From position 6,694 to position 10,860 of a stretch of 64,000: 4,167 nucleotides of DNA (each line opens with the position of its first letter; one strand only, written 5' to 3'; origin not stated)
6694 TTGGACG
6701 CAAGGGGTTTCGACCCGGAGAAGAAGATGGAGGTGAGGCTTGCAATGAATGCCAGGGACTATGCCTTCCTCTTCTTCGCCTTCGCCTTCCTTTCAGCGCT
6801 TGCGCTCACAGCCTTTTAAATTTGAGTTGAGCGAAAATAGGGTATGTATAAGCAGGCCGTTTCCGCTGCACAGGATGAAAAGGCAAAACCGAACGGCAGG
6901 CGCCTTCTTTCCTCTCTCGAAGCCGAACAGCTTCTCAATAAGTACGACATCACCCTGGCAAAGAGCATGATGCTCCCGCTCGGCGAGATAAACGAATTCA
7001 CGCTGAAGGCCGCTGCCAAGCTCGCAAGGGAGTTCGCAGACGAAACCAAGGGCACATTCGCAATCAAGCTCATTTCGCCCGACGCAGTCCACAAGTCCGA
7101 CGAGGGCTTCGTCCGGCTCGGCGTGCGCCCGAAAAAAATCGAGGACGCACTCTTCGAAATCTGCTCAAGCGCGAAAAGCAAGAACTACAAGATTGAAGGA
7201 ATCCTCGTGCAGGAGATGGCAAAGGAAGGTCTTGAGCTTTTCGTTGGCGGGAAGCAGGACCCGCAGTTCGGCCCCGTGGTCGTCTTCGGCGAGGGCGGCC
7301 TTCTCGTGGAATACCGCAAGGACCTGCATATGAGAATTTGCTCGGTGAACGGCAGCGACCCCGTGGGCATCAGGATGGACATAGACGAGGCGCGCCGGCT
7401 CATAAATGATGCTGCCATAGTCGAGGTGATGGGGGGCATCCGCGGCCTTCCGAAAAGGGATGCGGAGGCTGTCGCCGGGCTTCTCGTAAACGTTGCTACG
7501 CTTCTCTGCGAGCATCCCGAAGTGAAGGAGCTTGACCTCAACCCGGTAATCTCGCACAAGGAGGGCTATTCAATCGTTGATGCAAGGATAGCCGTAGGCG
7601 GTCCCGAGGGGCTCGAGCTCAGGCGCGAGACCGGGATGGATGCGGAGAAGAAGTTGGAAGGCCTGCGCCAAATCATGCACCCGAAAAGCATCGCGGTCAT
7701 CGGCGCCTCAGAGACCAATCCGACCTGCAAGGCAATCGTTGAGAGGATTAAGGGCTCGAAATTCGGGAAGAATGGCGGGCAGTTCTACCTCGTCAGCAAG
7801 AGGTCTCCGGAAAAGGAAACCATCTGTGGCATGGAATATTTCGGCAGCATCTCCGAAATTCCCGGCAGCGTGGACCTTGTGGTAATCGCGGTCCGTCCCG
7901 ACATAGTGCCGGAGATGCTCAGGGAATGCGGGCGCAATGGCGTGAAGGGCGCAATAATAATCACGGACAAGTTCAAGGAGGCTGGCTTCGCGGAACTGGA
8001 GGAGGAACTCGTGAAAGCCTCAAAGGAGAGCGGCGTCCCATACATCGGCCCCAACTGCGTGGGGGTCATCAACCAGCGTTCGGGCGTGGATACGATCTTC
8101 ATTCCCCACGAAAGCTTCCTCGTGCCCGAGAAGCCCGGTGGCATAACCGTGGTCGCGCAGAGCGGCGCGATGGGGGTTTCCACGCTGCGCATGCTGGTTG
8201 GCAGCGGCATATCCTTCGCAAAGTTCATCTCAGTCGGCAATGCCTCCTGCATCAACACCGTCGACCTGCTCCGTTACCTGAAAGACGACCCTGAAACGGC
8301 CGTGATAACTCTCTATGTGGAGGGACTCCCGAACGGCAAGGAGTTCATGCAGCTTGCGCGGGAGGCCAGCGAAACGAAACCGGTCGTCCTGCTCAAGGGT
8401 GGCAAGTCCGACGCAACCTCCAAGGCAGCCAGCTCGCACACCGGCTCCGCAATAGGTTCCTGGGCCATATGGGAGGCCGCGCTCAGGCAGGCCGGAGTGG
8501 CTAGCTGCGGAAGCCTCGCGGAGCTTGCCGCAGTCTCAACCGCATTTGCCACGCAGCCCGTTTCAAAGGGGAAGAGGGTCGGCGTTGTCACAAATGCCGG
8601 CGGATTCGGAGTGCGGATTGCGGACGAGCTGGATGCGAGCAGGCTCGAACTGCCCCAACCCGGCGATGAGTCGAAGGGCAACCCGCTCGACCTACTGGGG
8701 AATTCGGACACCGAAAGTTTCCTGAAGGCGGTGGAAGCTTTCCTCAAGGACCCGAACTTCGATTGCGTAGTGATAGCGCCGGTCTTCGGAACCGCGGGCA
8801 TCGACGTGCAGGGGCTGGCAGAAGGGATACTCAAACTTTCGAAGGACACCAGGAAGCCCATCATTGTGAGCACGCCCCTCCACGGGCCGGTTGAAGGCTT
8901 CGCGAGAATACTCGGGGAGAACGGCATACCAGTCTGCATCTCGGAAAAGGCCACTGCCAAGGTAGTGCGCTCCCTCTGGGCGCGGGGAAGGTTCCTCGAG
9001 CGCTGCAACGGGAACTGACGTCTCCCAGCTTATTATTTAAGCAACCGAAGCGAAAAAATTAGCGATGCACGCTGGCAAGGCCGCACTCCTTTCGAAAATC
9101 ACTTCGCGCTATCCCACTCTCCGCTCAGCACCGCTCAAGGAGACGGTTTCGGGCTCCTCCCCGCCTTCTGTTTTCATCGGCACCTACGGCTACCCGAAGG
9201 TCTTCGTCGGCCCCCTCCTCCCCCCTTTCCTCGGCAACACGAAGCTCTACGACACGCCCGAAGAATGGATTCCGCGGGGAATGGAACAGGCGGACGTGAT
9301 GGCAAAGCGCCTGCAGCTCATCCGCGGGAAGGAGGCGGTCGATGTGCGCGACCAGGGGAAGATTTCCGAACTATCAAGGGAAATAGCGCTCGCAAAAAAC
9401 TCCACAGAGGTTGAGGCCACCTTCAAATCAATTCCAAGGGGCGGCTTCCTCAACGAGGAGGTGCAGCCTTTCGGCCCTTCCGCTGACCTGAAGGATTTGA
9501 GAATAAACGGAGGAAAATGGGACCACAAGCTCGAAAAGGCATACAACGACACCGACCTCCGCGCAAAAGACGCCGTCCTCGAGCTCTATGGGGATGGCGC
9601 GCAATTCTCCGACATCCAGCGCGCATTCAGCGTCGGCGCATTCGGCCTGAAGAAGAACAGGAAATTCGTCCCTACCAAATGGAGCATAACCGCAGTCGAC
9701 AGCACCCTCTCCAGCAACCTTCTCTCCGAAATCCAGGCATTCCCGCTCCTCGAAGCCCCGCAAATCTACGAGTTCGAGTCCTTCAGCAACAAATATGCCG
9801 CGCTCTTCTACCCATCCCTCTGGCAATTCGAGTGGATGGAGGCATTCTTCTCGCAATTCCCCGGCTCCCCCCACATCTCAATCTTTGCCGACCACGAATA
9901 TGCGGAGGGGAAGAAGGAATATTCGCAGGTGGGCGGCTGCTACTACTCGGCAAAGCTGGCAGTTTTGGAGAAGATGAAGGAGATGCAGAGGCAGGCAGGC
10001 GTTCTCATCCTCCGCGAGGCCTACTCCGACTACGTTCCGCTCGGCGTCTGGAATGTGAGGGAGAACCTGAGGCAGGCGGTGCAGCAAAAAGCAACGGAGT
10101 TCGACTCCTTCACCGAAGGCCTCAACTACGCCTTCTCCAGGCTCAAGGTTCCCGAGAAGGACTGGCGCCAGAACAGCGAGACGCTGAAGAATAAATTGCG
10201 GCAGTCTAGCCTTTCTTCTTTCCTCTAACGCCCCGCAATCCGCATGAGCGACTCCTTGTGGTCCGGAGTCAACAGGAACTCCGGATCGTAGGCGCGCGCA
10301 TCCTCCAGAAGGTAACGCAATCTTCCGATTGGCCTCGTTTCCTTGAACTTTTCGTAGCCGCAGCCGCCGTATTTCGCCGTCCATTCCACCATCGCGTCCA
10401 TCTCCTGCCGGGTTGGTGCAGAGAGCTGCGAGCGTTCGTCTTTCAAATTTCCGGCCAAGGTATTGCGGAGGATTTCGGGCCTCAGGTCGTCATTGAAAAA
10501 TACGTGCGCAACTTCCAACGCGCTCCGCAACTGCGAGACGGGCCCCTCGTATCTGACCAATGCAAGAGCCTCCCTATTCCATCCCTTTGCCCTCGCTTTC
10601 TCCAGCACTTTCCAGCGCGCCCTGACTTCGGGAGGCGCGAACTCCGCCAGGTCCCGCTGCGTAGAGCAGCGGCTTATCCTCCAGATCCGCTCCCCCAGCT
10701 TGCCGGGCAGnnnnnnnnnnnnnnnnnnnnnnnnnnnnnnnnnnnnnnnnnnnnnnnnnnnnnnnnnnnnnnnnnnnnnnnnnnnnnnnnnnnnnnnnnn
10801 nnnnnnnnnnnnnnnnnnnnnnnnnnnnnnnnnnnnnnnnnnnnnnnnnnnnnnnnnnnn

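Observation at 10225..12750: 841-aa protein made of ~8 tandem 78-aa all-helical repeats with an HTH-like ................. motif; no recognisable family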

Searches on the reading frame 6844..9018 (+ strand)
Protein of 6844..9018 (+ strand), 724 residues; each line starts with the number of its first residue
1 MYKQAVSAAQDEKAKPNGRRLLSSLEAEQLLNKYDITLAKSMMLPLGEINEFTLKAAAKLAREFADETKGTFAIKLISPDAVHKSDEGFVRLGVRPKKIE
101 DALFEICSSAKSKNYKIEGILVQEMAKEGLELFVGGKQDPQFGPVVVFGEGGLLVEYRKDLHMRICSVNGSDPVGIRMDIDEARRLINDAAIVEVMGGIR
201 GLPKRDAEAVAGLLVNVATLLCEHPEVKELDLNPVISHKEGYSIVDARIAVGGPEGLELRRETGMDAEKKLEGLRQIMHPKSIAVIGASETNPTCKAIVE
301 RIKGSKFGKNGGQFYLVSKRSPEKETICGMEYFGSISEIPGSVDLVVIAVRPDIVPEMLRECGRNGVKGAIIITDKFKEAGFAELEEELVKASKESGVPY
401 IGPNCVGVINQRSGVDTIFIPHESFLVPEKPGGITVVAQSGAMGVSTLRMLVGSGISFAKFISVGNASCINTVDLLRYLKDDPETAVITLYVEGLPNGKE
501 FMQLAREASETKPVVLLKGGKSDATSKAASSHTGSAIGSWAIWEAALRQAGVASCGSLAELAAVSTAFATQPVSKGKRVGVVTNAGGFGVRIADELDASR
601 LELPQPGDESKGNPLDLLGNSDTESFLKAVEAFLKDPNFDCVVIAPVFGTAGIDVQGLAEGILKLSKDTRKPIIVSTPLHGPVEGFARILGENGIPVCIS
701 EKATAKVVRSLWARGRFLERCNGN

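Call 3: search_protein_families(library=pfam, proteins=[window:6844-9018:+], max_evalue=1)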
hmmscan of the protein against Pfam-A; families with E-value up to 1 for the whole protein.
window:6844-9018:+ (724 aa): 6 families
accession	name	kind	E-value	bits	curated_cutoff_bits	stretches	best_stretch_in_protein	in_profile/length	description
PF13549.11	ATP-grasp_5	-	9.8e-50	169.4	27.6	1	14-251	2-221/221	ATP-grasp domain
PF13607.11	Succ_CoA_lig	-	2.7e-45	154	27.4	1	431-567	1-137/138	Succinyl-CoA ligase like flavodoxin domain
PF13380.12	CoA_binding_2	-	3.6e-15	56.9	22.8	1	281-410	1-115/116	CoA binding domain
PF02629.25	CoA_binding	-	0.00018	22.6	22.3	1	323-374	40-95/97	CoA binding domain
PF02593.20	DUF166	-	0.013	15.5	24.4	1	341-399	54-108/221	Domain of unknown function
PF03807.23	F420_oxidored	-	0.07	14.2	21.6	0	309-373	20-89/94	NADP oxidoreductase coenzyme F420-dependent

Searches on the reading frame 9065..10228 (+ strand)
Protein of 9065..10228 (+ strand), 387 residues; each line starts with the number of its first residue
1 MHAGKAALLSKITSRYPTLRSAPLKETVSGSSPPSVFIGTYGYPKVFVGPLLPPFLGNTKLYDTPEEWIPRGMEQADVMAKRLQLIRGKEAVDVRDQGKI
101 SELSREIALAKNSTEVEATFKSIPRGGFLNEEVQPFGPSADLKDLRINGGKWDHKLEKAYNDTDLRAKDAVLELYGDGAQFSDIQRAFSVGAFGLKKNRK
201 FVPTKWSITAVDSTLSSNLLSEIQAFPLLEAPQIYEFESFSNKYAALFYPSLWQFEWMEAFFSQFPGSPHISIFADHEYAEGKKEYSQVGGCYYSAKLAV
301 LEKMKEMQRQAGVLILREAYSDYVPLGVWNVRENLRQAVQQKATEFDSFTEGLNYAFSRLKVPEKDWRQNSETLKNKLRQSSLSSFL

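Call 3: search_protein_families(library=pfam, proteins=[window:9065-10228:+], max_evalue=1)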
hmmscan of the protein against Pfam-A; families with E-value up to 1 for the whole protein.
window:9065-10228:+ (387 aa): 2 families
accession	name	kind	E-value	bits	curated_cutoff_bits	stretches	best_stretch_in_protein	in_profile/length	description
PF04894.17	Nre_N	-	8e-77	259.1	25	1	9-263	10-265/270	Archaeal Nre, N-terminal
PF04895.17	Nre_C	-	1.1e-37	128.7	27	1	279-386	2-110/110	Archaeal Nre, C-terminal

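Call 29: find_related_loci(query=window:9065-10228:+, collection=genome_contigs, flank=10000)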
Query window:9065-10228:+ (387 aa) in genome_contigs; peptide patterns used: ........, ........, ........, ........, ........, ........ (x = any residue, [..] = any of these).
35 stretches matched a pattern; 1 encode a relative of the query (tblastn E <= 1e-3); 1 distinct loci.
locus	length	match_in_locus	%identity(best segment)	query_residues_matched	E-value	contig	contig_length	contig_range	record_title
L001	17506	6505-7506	35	30-363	2e-69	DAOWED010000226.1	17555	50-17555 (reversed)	MAG TPA_asm: Candidatus Heimdallarchaeota archaeon isolate CSMAG_1930 CSMAG_1930_k141_890503_length_17555_cov_16.0000, w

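Call 66: find_homologous_proteins(query=window:9065-10228:+, max_evalue=1e-30)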
Query window:9065-10228:+ (387 aa): 6113 proteins with E <= 1e-30 among 8000 candidates; the best 120 are listed.
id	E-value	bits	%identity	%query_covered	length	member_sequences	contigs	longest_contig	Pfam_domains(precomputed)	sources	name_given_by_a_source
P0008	1.1e-246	836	96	100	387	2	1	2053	PF04895.18,PF04894.18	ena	-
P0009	3.8e-214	729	80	100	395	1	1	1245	PF04895.18,PF04894.18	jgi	-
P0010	2.5e-211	720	81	100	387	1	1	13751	PF04895.18,PF04894.18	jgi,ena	-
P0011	6.9e-210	715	80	100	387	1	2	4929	PF04895.18,PF04894.18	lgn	-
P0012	1.2e-204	698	76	100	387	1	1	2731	PF04895.18,PF04894.18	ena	-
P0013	5.8e-194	663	75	100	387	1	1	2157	PF04895.18,PF04894.18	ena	-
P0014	7.4e-194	662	74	100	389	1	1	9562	PF04895.18,PF04894.18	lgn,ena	-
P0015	2.0e-193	661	75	100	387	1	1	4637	PF04895.18,PF04894.18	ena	-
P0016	2.1e-191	654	73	98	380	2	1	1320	PF04895.18,PF04894.18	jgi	-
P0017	2.0e-183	628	70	100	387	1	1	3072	PF04895.18,PF04894.18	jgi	jgi:hypothetical protein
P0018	7.6e-177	606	69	100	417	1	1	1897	PF04895.18,PF04894.18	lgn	-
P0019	2.8e-161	555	61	100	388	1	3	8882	PF04895.18,PF04894.18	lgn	-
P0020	2.5e-156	539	60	100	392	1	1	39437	PF04895.18,PF04894.18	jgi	jgi:hypothetical protein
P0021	3.9e-146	505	58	100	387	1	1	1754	PF04895.18,PF04894.18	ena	-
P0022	2.5e-139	483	57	100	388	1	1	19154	PF04895.18,PF04894.18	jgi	-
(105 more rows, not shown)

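Call 67: find_encoding_contigs(protein=P0010, flank=10000, max_places=2)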
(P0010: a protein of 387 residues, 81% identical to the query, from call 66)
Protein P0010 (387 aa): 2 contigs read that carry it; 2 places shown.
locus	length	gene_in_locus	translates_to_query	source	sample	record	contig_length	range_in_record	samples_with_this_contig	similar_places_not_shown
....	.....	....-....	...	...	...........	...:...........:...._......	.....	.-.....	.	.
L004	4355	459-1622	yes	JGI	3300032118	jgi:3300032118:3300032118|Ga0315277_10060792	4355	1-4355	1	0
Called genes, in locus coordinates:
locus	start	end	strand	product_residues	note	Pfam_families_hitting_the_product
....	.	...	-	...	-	?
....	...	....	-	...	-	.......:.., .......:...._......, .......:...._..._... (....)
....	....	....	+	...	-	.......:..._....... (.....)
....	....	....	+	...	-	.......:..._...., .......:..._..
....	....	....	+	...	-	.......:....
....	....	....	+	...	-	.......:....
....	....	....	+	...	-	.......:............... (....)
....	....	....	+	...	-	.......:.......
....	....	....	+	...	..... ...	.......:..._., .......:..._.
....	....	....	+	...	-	-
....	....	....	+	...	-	-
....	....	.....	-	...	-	-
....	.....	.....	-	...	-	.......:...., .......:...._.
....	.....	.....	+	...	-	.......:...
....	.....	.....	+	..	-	-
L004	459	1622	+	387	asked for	PF04894:Nre_N, PF04895:Nre_C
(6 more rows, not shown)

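Call 68: find_encoding_contigs(protein=P0014, flank=10000, max_places=2)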
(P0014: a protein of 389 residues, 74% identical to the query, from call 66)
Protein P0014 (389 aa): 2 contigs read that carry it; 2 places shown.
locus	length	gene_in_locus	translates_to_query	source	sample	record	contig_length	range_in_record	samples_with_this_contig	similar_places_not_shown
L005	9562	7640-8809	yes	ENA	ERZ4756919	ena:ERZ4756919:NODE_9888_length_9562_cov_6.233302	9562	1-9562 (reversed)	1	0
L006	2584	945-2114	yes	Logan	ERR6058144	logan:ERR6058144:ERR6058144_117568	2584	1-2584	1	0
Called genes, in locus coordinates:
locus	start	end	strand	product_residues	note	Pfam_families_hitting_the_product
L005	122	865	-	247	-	PF00899:ThiF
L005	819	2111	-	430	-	PF01979:Amidohydro_1, PF12890:DHOase (weak), PF07969:Amidohydro_3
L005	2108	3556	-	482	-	PF00215:OMPdecase, PF00156:Pribosyltran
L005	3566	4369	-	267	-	PF22290:DmmA-like_N (weak), PF00175:NAD_binding_1, PF10418:DHODB_Fe-S_bind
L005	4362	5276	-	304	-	PF01180:DHO_dh, PF01207:Dus (weak), PF03060:NMO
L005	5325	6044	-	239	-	PF02581:TMP-TENI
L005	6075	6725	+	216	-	PF00926:DHBP_synthase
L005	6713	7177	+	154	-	PF00885:DMRL_synthase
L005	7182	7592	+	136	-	PF00885:DMRL_synthase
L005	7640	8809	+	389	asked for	PF04894:Nre_N, PF04895:Nre_C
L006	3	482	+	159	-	?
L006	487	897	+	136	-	PF00885:DMRL_synthase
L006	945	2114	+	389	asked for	PF04894:Nre_N, PF04895:Nre_C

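Call 69: find_encoding_contigs(protein=P0020, flank=10000, max_places=2)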
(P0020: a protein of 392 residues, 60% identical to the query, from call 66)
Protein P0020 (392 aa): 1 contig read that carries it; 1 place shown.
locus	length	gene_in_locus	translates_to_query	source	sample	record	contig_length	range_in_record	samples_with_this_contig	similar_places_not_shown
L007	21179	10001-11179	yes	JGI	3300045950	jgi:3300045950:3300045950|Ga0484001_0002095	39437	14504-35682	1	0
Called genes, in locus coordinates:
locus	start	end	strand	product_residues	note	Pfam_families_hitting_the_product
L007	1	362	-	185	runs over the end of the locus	PF00571:CBS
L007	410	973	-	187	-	PF08241:Methyltransf_11, PF13649:Methyltransf_25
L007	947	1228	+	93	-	-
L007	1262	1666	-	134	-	-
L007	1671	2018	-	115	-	PF01981:PTH2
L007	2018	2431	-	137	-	PF11969:DcpS_C, PF01230:HIT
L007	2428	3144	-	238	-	PF00149:Metallophos (weak)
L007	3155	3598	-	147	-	-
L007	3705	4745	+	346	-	PF09376:NurA (weak)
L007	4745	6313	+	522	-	PF01935:DUF87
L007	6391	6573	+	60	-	PF01192:RNA_pol_Rpb6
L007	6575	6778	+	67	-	PF00833:Ribosomal_S17e (weak)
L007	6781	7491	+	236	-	PF00535:Glycos_transf_2, PF10111:Glyco_tranf_2_2, PF13506:Glyco_transf_21, PF13641:Glyco_tranf_2_3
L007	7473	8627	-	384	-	PF13439:Glyco_transf_4, PF13477:Glyco_trans_4_2 (weak), PF13579:Glyco_trans_4_4, PF20706:GT4-conflict, PF00534:Glycos_transf_1, PF13692:Glyco_trans_1_4, PF13524:Glyco_trans_1_2 (weak)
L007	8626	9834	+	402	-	PF00999:Na_H_Exchanger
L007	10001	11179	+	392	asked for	PF04894:Nre_N, PF04895:Nre_C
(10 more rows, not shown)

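Call 72: find_encoding_contigs(protein=P0008, flank=10000, max_places=2)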
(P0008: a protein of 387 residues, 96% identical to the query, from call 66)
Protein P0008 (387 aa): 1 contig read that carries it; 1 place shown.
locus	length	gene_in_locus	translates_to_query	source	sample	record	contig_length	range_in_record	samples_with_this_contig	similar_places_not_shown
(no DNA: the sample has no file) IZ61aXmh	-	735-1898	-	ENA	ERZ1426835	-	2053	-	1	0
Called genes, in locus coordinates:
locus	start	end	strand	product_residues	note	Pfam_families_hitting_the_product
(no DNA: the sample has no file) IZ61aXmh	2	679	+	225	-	?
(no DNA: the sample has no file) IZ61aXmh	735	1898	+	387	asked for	PF04894:Nre_N, PF04895:Nre_C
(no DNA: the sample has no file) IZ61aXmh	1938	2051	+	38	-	?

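Call 73: find_encoding_contigs(protein=P0011, flank=10000, max_places=2)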
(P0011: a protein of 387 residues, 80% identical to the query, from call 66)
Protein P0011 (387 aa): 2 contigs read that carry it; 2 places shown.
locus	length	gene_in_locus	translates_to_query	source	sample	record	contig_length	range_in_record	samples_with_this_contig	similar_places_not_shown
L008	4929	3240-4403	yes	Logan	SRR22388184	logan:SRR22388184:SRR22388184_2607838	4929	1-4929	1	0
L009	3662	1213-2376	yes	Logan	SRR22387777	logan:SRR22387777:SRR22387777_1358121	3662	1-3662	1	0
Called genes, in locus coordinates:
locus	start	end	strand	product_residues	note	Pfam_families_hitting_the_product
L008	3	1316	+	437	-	?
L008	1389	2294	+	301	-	PF01880:Desulfoferrodox (weak)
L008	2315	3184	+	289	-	PF14257:DUF4349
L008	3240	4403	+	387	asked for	PF04894:Nre_N, PF04895:Nre_C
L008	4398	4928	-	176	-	?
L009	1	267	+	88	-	?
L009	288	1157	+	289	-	PF14257:DUF4349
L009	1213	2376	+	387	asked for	PF04894:Nre_N, PF04895:Nre_C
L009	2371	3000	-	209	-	-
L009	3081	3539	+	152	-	-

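Call 74: find_encoding_contigs(protein=P0015, flank=10000, max_places=2)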
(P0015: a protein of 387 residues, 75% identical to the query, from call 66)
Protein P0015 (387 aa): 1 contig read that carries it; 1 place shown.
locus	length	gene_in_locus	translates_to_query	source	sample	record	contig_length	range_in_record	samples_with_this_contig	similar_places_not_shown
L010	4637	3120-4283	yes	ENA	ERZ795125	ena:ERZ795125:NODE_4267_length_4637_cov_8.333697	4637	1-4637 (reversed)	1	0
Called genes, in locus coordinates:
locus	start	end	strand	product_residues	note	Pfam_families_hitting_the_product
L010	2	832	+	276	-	?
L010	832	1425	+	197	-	PF02361:CbiQ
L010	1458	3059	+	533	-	-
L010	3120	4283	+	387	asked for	PF04894:Nre_N, PF04895:Nre_C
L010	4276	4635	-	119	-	?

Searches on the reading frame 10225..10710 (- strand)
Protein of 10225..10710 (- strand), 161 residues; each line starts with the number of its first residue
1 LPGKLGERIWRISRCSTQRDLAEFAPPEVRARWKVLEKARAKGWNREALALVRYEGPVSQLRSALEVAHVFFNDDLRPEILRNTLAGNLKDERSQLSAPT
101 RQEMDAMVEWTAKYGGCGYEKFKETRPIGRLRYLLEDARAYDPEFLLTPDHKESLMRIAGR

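Call 20: search_protein_families(library=pfam, proteins=[window:10225-10710:-], max_evalue=10)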
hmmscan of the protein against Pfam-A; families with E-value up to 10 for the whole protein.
window:10225-10710:- (161 aa): 0 families

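Call 55: search_protein_families(library=ncbifam, proteins=[window:10225-10710:-], max_evalue=1)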
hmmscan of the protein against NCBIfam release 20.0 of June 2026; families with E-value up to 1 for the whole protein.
window:10225-10710:- (161 aa): 0 families

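Call 56: search_protein_families(library=phrogs, proteins=[window:10225-10710:-], max_evalue=1)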
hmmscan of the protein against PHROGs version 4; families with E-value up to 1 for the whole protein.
window:10225-10710:- (161 aa): 0 families

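Call 57: search_protein_families(library=padloc, proteins=[window:10225-10710:-], max_evalue=1)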
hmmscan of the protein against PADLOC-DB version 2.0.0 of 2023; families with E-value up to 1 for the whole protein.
window:10225-10710:- (161 aa): 0 families

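Call 79: find_homologous_proteins(query=window:10228-10710:-, max_evalue=0.01)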
Query window:10228-10710:-: 142 candidates shared short words with the query, none scored E <= 0.01.
